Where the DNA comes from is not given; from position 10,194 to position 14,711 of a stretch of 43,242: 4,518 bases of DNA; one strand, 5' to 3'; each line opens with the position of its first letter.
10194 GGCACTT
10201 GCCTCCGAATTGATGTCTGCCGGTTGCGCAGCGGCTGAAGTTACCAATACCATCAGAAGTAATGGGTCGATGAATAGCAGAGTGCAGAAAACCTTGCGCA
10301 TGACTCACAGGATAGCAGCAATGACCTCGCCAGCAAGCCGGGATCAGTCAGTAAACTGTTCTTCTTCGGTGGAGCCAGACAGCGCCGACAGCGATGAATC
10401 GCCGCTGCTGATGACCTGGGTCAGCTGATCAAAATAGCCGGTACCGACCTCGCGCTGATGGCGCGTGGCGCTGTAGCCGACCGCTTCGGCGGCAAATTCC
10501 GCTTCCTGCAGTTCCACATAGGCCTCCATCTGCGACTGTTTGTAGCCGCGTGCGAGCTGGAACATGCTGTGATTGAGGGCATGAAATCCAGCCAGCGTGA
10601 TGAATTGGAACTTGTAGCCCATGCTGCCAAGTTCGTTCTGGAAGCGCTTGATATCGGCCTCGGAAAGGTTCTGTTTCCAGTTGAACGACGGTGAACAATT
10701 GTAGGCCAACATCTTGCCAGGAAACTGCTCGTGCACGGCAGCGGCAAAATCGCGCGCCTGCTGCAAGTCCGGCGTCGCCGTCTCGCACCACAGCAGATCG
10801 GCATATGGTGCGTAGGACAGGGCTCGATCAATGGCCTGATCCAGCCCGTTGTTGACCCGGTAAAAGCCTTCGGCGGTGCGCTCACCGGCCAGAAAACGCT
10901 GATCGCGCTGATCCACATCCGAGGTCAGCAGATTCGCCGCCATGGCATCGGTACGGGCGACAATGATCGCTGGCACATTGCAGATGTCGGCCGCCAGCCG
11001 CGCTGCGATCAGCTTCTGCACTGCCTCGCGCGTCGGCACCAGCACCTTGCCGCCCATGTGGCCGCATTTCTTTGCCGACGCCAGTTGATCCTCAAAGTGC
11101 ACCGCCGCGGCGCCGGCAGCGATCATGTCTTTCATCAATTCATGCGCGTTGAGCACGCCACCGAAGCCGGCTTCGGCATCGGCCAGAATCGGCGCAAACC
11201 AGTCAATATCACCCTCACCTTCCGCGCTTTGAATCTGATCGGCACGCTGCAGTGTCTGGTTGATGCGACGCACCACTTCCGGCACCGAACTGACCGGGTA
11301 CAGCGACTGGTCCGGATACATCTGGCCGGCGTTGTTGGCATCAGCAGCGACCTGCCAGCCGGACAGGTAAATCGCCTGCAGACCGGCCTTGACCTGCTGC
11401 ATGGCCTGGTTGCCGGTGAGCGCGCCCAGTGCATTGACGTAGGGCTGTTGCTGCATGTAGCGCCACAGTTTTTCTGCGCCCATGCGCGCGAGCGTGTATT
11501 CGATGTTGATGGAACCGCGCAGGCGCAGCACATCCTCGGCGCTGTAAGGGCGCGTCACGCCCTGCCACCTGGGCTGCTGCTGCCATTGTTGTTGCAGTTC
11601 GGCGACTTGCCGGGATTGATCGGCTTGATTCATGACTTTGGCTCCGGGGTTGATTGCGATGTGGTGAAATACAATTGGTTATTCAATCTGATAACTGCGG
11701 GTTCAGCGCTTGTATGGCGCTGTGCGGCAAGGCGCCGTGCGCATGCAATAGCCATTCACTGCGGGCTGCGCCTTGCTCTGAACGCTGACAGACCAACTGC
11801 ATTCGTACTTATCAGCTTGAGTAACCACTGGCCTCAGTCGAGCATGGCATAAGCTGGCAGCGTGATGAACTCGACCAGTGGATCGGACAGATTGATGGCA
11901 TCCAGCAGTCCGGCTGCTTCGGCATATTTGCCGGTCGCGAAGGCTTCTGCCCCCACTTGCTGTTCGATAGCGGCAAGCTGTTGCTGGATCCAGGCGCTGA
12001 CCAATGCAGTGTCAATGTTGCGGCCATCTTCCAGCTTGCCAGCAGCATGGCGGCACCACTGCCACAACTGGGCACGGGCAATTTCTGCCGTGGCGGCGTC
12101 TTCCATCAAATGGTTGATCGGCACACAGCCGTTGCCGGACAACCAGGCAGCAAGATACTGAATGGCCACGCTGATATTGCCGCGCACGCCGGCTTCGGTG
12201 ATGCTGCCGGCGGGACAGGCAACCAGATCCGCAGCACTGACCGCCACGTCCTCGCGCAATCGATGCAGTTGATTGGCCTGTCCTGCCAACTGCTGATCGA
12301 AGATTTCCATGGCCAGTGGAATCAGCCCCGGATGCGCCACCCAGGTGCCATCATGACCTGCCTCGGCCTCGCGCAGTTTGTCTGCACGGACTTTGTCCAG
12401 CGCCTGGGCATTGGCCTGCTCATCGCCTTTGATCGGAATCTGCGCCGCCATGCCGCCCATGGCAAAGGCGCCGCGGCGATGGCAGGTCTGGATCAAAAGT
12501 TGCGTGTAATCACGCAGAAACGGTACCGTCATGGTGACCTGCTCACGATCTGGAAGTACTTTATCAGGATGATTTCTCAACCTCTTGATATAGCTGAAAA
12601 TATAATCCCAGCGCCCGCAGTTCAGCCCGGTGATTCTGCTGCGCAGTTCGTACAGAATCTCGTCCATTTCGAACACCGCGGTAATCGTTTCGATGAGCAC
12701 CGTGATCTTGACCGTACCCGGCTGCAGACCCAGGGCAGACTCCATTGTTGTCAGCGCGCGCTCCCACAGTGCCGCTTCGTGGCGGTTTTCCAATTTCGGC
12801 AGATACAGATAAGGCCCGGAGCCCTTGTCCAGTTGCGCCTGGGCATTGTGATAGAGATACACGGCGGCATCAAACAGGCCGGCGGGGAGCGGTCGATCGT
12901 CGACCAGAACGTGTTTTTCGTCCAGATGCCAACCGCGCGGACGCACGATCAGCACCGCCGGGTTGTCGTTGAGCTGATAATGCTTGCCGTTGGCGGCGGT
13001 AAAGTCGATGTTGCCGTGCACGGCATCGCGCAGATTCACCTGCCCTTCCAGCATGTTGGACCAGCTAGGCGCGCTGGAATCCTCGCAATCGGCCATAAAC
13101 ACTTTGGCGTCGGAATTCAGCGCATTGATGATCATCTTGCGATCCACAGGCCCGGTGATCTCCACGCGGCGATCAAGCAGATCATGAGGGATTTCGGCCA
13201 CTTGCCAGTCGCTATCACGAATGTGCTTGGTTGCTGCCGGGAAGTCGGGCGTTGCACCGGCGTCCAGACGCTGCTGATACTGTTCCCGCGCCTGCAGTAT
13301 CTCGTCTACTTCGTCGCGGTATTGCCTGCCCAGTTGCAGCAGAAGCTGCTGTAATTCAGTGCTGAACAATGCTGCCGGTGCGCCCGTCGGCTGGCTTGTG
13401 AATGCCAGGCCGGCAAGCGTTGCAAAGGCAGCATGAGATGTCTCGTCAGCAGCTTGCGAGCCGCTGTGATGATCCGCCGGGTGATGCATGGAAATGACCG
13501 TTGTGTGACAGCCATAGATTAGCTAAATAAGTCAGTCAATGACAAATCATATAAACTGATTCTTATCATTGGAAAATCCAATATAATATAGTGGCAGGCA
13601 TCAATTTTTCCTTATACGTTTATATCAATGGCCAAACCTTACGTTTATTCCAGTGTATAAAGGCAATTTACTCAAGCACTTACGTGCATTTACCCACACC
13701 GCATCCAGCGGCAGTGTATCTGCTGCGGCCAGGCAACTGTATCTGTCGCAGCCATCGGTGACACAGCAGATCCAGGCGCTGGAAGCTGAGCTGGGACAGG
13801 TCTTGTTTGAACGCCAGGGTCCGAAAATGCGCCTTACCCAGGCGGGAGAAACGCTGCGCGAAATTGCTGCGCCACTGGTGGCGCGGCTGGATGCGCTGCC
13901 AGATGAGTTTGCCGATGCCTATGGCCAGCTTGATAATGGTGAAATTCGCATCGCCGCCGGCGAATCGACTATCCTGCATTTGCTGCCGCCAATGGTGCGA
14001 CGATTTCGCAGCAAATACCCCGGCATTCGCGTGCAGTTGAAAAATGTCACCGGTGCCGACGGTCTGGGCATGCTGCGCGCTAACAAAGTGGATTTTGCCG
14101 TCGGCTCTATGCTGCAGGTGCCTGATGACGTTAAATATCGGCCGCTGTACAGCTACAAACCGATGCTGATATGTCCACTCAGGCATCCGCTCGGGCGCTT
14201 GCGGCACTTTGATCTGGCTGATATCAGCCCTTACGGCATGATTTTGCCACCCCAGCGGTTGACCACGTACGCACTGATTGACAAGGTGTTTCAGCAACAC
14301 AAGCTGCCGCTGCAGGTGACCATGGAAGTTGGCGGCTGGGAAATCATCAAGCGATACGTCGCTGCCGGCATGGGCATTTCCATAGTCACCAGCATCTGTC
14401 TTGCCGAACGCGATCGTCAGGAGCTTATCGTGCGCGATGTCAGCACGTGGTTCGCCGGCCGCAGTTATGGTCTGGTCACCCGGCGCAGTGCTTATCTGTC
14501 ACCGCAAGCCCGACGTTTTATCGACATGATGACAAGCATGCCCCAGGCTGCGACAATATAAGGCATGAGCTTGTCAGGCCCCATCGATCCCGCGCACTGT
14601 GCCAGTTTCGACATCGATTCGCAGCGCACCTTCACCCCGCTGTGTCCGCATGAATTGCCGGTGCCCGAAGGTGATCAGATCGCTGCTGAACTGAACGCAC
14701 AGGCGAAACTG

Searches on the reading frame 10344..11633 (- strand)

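Call 72: search_protein_families(library=pfam, proteins=[window:10344-11633:-], max_evalue=0.00001)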
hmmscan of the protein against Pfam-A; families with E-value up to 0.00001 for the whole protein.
window:10344-11633:- (429 aa): 2 families
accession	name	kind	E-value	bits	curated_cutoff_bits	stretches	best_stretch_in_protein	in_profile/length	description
PF00463.27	ICL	-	1.3e-104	351.1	26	2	10-250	2-253/526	Isocitrate lyase family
PF13714.12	PEP_mutase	-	3.3e-16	60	31.5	1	81-300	26-192/240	Phosphoenolpyruvate phosphomutase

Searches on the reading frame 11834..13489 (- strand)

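Call 72: search_protein_families(library=pfam, proteins=[window:11834-13489:-], max_evalue=0.00001)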
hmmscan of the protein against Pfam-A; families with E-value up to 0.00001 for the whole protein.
window:11834-13489:- (551 aa): 4 families
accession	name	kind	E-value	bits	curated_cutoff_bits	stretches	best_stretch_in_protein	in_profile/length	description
PF01274.28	MS_TIM-barrel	-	1.7e-107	358.5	26.4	1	179-424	1-247/248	Malate synthase, TIM barrel domain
PF20659.2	MS_C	-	1.2e-35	122.9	23.1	1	430-549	2-117/118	Malate synthase, C-terminal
PF03328.21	HpcH_HpaI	-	3.2e-06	27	25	1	228-319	88-177/221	HpcH/HpaI aldolase/citrate lyase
PF20656.2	MS_N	-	9.1e-06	25.5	23.5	0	53-89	28-64/64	Malate synthase, N-terminal domain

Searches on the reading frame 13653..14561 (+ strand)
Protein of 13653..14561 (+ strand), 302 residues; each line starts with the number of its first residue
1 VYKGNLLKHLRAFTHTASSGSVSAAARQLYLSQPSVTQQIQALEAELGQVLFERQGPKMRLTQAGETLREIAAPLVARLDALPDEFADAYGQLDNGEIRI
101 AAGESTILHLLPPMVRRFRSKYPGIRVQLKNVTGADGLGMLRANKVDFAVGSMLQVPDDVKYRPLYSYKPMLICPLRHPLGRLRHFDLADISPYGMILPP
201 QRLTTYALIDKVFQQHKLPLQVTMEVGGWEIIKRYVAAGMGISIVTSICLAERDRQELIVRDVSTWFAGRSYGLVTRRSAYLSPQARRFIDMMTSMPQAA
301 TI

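Call 72: search_protein_families(library=pfam, proteins=[window:13653-14561:+], max_evalue=0.00001)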
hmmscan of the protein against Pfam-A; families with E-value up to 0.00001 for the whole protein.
window:13653-14561:+ (302 aa): 2 families
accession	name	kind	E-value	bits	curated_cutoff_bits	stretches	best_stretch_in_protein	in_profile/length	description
PF03466.25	LysR_substrate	-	1.2e-46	159.2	28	1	92-294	2-205/209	LysR substrate binding domain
PF00126.33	HTH_1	-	7.3e-22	77.5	26.6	1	7-66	1-60/60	Bacterial regulatory helix-turn-helix protein, lysR family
